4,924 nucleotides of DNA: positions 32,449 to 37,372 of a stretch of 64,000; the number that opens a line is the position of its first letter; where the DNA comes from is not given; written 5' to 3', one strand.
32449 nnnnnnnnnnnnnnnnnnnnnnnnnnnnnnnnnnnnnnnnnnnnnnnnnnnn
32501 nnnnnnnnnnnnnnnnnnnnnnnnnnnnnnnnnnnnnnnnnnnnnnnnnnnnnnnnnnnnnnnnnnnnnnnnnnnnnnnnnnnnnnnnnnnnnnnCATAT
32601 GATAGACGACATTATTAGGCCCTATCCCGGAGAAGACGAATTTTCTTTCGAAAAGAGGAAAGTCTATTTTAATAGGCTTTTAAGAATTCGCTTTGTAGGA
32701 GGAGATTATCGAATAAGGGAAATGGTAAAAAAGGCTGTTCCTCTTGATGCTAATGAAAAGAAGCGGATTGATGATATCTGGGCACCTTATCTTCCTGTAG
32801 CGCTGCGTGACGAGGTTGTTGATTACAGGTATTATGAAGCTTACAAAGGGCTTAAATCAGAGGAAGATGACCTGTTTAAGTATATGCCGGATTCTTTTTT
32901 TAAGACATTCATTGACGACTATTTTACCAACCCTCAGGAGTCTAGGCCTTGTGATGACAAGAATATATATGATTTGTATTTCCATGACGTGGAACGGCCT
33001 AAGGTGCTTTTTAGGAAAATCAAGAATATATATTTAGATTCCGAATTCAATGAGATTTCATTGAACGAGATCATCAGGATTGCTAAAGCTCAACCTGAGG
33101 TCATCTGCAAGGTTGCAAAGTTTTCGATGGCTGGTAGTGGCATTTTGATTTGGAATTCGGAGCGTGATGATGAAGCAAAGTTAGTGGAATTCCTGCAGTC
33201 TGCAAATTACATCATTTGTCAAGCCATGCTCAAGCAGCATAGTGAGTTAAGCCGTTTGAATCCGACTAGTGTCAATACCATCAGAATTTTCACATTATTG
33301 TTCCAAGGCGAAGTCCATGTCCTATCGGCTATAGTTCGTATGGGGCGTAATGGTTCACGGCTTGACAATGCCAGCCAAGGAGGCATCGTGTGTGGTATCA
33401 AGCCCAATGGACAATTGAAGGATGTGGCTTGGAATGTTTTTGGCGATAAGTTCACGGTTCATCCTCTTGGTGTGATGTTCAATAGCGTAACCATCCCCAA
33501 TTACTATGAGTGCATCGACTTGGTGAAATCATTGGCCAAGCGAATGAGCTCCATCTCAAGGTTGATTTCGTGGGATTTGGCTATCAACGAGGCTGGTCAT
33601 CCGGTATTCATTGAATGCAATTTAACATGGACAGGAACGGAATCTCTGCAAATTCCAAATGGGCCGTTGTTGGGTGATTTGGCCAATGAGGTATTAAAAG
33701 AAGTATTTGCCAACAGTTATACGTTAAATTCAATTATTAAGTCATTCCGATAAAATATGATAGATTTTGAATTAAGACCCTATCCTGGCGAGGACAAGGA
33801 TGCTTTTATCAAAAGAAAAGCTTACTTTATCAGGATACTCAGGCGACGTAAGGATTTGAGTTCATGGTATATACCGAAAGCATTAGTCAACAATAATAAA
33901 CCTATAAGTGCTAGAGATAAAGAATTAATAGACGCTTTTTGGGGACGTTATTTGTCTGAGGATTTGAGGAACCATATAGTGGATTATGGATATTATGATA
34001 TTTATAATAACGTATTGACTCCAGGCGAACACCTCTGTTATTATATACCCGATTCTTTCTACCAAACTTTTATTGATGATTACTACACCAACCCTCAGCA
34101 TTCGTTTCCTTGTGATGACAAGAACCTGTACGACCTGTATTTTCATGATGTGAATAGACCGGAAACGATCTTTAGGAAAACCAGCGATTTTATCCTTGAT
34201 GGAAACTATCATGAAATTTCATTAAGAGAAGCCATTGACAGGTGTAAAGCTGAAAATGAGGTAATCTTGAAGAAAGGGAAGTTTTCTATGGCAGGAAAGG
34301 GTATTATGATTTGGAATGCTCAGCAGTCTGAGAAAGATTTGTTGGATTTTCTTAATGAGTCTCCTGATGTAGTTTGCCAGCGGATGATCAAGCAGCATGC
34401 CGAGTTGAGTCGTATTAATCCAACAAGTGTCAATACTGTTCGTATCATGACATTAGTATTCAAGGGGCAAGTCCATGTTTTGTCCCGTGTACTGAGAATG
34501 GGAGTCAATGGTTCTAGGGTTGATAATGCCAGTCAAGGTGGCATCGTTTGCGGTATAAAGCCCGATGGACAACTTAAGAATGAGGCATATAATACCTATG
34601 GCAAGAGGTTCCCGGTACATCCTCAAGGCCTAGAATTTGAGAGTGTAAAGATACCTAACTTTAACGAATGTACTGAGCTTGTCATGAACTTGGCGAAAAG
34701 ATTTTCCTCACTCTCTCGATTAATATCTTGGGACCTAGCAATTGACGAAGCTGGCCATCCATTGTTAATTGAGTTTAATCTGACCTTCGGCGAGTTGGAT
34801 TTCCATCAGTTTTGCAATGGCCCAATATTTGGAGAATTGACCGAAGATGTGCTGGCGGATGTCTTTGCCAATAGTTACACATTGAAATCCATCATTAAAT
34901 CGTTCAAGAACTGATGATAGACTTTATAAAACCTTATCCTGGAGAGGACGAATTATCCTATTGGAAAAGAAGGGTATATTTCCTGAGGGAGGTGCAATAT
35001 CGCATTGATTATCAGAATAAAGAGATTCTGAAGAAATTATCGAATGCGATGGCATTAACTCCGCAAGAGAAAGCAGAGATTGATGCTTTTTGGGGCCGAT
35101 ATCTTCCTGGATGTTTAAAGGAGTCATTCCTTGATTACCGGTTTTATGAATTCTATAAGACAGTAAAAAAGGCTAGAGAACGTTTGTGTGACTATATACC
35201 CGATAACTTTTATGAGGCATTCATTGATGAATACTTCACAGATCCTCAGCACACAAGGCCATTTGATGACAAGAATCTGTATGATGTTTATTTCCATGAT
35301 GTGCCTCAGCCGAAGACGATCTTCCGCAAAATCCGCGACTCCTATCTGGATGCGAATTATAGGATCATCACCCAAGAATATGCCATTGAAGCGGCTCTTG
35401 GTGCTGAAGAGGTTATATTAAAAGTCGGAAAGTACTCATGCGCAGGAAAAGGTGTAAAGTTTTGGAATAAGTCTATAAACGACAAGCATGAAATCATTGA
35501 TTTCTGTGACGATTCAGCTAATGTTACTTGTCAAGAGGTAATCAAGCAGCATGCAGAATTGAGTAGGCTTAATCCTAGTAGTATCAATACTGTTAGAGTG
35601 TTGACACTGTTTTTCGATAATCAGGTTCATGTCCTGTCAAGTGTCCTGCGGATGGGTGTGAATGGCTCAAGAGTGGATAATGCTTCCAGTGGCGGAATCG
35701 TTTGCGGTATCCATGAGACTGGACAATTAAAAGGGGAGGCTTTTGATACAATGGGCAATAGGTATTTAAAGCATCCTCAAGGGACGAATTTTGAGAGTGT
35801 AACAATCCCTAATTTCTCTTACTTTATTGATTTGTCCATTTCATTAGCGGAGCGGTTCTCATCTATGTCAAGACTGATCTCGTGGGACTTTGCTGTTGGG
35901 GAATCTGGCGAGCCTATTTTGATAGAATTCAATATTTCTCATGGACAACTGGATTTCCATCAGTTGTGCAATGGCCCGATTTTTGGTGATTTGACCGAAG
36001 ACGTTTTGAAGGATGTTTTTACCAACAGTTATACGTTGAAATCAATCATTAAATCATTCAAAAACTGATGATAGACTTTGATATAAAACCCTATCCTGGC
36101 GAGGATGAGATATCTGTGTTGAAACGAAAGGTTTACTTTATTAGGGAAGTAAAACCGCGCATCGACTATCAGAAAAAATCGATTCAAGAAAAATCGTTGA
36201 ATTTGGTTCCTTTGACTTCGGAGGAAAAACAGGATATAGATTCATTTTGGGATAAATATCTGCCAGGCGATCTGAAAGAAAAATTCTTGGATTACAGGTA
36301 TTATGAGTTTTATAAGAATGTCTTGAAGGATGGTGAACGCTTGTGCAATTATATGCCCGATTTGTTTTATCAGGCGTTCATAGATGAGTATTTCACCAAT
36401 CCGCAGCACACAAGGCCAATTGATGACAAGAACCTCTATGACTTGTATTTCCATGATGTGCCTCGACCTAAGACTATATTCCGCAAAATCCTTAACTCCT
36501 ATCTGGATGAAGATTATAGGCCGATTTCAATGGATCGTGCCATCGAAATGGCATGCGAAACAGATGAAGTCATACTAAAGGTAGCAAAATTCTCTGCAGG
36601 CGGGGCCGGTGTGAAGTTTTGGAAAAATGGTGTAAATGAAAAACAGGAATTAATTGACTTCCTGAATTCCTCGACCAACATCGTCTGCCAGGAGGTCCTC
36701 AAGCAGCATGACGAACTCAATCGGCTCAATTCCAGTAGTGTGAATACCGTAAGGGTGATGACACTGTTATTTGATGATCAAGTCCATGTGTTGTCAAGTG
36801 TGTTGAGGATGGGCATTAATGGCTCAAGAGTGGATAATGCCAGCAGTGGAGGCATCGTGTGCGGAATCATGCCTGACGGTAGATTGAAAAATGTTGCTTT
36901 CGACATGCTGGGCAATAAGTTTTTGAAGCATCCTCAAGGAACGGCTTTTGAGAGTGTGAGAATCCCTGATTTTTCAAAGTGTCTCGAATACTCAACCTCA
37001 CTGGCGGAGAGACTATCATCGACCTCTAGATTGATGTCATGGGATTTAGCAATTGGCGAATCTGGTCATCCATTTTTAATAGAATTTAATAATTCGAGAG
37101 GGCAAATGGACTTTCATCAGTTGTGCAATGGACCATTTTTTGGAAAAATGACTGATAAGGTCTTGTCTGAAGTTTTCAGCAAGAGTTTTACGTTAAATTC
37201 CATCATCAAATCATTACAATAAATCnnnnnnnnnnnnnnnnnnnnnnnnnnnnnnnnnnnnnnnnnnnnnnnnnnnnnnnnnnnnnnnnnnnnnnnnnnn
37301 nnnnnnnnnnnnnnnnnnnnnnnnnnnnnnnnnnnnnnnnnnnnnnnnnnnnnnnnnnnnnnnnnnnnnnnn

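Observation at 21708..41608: Candidate new system: dissociated ATP-grasp/NRPS/FAS assembly line for a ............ surface glycan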

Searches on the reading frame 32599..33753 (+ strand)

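Call 4: search_protein_families(library=pfam, proteins=[window:32599-33753:+], max_evalue=0.01)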
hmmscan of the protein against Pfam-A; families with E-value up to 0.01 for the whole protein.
window:32599-33753:+ (384 aa): 1 family
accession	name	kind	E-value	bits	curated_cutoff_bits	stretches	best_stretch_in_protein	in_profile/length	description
PF14397.11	ATPgrasp_ST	-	1.5e-36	126.4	31.4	1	156-365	50-276/278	Sugar-transfer associated ATP-grasp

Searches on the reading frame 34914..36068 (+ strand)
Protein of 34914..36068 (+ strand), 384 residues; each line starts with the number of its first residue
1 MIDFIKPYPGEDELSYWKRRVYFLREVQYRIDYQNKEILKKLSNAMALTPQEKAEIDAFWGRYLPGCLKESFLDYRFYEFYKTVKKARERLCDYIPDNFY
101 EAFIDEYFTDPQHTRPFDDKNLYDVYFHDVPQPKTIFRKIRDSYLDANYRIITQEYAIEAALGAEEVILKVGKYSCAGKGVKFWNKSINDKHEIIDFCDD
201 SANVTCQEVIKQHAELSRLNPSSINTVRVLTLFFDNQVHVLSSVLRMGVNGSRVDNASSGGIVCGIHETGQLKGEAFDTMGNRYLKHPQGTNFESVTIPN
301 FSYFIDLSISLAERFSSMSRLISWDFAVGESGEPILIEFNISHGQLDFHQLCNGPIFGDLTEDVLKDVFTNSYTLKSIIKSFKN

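Call 4: search_protein_families(library=pfam, proteins=[window:34914-36068:+], max_evalue=0.01)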
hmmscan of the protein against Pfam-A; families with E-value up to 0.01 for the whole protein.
window:34914-36068:+ (384 aa): 1 family
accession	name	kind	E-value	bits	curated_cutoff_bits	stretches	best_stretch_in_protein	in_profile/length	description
PF14397.11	ATPgrasp_ST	-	2.9e-36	125.5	31.4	1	198-355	108-267/278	Sugar-transfer associated ATP-grasp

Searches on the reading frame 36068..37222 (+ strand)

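Call 4: search_protein_families(library=pfam, proteins=[window:36068-37222:+], max_evalue=0.01)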
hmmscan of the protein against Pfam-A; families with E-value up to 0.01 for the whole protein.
window:36068-37222:+ (384 aa): 1 family
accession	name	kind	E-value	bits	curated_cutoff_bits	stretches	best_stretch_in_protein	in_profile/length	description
PF14397.11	ATPgrasp_ST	-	4e-35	121.8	31.4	1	154-356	50-267/278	Sugar-transfer associated ATP-grasp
